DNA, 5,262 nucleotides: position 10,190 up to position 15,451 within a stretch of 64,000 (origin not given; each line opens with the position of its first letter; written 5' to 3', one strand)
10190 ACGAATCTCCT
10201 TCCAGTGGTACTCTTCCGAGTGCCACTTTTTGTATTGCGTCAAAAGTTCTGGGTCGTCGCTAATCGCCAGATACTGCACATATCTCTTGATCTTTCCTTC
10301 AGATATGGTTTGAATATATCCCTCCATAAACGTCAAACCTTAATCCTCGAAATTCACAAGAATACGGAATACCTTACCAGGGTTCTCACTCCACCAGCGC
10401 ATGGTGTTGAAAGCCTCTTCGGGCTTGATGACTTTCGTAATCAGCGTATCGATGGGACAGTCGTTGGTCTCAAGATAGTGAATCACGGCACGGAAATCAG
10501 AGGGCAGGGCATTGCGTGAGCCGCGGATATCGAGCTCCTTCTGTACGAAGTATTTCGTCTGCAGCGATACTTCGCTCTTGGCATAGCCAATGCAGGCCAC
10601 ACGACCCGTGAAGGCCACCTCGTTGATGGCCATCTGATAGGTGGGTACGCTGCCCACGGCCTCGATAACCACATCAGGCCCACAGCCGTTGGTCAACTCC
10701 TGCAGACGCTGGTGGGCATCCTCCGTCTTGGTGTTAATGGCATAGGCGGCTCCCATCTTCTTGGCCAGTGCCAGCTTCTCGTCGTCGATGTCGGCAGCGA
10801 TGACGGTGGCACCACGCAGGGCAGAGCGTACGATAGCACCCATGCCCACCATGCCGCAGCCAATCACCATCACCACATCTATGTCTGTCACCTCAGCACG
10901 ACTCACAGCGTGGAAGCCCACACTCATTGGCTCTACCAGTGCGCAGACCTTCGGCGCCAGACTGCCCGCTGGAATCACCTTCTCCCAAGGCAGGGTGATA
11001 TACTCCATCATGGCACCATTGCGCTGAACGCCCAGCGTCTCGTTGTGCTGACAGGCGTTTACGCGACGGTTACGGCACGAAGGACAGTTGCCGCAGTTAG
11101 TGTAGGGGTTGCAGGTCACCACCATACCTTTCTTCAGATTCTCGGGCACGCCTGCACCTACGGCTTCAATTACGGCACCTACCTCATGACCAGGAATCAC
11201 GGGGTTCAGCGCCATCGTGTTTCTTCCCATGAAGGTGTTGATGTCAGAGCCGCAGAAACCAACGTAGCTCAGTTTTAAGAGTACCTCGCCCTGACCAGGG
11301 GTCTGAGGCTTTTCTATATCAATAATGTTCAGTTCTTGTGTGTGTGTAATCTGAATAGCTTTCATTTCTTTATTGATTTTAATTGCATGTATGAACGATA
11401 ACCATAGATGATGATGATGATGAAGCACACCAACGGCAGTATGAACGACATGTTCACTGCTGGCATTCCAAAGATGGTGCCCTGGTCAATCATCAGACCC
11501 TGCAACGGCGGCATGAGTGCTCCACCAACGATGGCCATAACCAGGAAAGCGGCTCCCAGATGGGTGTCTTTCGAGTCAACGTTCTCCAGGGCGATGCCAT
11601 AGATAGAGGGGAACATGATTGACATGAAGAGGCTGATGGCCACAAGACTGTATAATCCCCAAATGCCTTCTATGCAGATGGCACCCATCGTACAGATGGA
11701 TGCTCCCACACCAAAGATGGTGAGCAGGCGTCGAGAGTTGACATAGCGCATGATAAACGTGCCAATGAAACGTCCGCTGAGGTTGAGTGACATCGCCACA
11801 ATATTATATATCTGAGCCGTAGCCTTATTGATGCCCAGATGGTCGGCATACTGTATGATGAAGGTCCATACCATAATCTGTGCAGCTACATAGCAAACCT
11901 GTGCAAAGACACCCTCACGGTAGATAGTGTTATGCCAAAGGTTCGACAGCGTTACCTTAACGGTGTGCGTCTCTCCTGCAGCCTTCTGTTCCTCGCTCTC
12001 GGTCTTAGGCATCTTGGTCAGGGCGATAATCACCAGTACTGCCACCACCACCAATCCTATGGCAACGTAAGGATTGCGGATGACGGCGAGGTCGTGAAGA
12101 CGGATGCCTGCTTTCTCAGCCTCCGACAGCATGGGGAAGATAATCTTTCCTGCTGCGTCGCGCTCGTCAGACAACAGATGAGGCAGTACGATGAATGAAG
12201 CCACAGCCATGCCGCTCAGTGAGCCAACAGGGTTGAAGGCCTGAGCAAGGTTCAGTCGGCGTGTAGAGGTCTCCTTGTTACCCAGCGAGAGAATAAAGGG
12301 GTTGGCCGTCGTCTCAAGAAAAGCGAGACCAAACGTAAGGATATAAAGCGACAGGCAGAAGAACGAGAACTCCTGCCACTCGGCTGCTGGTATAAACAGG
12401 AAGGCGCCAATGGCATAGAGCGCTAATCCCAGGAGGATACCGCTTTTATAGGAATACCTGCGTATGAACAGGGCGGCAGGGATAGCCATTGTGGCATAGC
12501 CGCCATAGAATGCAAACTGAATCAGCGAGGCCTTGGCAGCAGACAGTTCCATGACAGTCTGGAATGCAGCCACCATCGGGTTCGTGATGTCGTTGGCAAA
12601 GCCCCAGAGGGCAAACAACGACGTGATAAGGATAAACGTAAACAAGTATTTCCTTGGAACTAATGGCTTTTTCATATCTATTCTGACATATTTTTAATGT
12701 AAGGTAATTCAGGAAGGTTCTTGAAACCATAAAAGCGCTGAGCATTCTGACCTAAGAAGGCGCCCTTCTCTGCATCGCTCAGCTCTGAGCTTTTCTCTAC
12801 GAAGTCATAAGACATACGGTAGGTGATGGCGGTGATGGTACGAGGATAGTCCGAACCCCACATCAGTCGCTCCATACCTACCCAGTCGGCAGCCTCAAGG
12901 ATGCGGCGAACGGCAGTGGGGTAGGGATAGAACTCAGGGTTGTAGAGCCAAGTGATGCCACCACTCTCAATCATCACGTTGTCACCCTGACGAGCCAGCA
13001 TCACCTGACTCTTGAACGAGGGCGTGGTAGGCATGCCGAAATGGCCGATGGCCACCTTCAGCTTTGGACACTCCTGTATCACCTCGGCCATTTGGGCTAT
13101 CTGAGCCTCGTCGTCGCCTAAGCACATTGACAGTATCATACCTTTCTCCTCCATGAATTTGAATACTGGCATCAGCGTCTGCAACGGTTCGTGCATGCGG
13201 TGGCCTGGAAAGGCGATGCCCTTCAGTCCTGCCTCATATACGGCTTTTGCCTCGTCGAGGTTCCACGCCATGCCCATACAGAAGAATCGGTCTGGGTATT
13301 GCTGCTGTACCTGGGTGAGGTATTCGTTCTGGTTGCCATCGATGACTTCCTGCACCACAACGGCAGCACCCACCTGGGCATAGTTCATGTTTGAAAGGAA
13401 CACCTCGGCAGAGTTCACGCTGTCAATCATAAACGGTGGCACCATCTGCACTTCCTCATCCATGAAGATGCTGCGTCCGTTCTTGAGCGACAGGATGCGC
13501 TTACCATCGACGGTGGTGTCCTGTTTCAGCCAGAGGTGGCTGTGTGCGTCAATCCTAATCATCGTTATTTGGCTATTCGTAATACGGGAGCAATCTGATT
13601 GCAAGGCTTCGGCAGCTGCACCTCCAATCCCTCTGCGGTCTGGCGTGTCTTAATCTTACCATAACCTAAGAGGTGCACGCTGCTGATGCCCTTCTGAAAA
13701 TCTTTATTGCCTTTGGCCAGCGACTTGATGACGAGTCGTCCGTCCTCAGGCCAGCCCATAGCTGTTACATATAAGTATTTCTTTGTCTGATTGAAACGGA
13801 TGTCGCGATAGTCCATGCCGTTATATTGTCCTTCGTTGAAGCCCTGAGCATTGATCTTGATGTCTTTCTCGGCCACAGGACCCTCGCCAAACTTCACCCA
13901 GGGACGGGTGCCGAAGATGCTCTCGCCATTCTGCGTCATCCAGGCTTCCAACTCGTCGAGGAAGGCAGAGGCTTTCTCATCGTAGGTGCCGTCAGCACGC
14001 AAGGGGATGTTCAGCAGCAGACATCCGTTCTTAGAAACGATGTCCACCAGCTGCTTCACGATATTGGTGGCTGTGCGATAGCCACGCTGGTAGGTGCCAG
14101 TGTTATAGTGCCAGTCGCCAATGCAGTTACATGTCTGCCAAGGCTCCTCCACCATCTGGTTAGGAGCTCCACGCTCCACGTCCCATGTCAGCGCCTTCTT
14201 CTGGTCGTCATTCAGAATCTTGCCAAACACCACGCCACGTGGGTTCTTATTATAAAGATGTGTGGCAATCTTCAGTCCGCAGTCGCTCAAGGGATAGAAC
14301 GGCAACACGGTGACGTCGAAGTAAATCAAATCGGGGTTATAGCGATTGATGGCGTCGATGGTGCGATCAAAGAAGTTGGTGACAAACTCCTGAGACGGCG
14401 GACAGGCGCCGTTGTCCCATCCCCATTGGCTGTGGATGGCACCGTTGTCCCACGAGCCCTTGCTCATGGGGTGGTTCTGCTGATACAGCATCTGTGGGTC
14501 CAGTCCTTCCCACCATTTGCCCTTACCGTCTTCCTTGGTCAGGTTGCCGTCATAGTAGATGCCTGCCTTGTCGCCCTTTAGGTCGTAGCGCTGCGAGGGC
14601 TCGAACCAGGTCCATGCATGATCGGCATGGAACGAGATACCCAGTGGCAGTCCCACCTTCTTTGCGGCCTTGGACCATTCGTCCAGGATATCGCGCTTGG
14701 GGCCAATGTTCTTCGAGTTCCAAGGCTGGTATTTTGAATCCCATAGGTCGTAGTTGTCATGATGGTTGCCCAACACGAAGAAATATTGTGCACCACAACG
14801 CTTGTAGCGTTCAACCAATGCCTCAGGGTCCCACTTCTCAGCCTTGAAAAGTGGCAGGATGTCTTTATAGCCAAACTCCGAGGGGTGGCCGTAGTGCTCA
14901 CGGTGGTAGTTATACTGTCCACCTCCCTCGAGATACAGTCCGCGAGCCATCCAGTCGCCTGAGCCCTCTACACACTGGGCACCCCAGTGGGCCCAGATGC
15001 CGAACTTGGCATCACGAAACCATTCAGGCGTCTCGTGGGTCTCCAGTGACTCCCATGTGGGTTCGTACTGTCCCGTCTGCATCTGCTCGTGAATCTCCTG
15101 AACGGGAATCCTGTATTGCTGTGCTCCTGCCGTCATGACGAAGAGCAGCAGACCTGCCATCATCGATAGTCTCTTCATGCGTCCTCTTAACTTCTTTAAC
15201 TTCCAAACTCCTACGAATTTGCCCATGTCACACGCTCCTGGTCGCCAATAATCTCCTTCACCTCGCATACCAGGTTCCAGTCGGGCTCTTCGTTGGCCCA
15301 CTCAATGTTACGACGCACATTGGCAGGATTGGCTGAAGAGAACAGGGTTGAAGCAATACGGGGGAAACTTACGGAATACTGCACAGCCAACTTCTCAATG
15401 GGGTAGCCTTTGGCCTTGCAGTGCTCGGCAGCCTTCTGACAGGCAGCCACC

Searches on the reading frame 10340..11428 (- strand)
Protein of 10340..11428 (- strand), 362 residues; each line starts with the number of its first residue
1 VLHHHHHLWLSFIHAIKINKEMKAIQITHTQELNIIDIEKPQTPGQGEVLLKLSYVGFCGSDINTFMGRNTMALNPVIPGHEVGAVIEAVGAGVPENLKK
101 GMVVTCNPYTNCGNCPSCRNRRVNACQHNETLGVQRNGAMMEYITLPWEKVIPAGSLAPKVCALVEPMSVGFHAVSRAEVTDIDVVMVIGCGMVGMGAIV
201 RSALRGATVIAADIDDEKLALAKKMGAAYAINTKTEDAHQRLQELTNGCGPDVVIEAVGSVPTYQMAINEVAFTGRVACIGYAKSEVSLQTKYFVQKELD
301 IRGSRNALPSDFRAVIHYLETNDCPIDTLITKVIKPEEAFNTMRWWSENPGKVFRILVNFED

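Call 66: search_protein_families(library=pfam, proteins=[window:10340-11428:-], max_evalue=0.00001)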
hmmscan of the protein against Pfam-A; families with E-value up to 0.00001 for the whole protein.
window:10340-11428:- (362 aa): 3 families
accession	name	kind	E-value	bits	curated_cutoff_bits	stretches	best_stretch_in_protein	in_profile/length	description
PF00107.32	ADH_zinc_N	-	3.2e-28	98.7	31.8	1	194-319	2-127/129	Zinc-binding dehydrogenase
PF08240.17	ADH_N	-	5.4e-23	81.7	23.5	1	45-154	1-102/104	Alcohol dehydrogenase GroES-like domain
PF16912.11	Glu_dehyd_C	-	3.7e-12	46.6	34.9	1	161-341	3-196/211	Glucose dehydrogenase C-terminus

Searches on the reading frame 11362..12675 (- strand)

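Call 66: search_protein_families(library=pfam, proteins=[window:11362-12675:-], max_evalue=0.00001)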
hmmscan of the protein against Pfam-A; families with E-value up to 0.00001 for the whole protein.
window:11362-12675:- (437 aa): 1 family
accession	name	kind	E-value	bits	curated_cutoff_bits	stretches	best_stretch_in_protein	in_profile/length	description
PF07690.21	MFS_1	-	8.4e-25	87.9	33.4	1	22-388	6-346/347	Major Facilitator Superfamily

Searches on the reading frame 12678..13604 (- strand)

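Call 66: search_protein_families(library=pfam, proteins=[window:12678-13604:-], max_evalue=0.00001)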
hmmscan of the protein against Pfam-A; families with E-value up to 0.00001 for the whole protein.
window:12678-13604:- (308 aa): 1 family
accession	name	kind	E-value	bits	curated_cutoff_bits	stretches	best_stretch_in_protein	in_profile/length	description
PF04909.20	Amidohydro_2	-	1.6e-42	146.7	26.4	1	18-294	1-289/289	Amidohydrolase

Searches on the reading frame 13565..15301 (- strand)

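Call 66: search_protein_families(library=pfam, proteins=[window:13565-15301:-], max_evalue=0.00001)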
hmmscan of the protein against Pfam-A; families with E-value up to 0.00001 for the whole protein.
window:13565-15301:- (578 aa): 2 families
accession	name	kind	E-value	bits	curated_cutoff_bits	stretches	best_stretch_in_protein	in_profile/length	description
PF01120.23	Alpha_L_fucos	-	3.7e-87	293.4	25.2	1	70-460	5-345/345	Alpha-L-fucosidase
PF16757.11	Fucosidase_C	-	3e-08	34.6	25.6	1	500-565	8-71/88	Alpha-L-fucosidase C-terminal domain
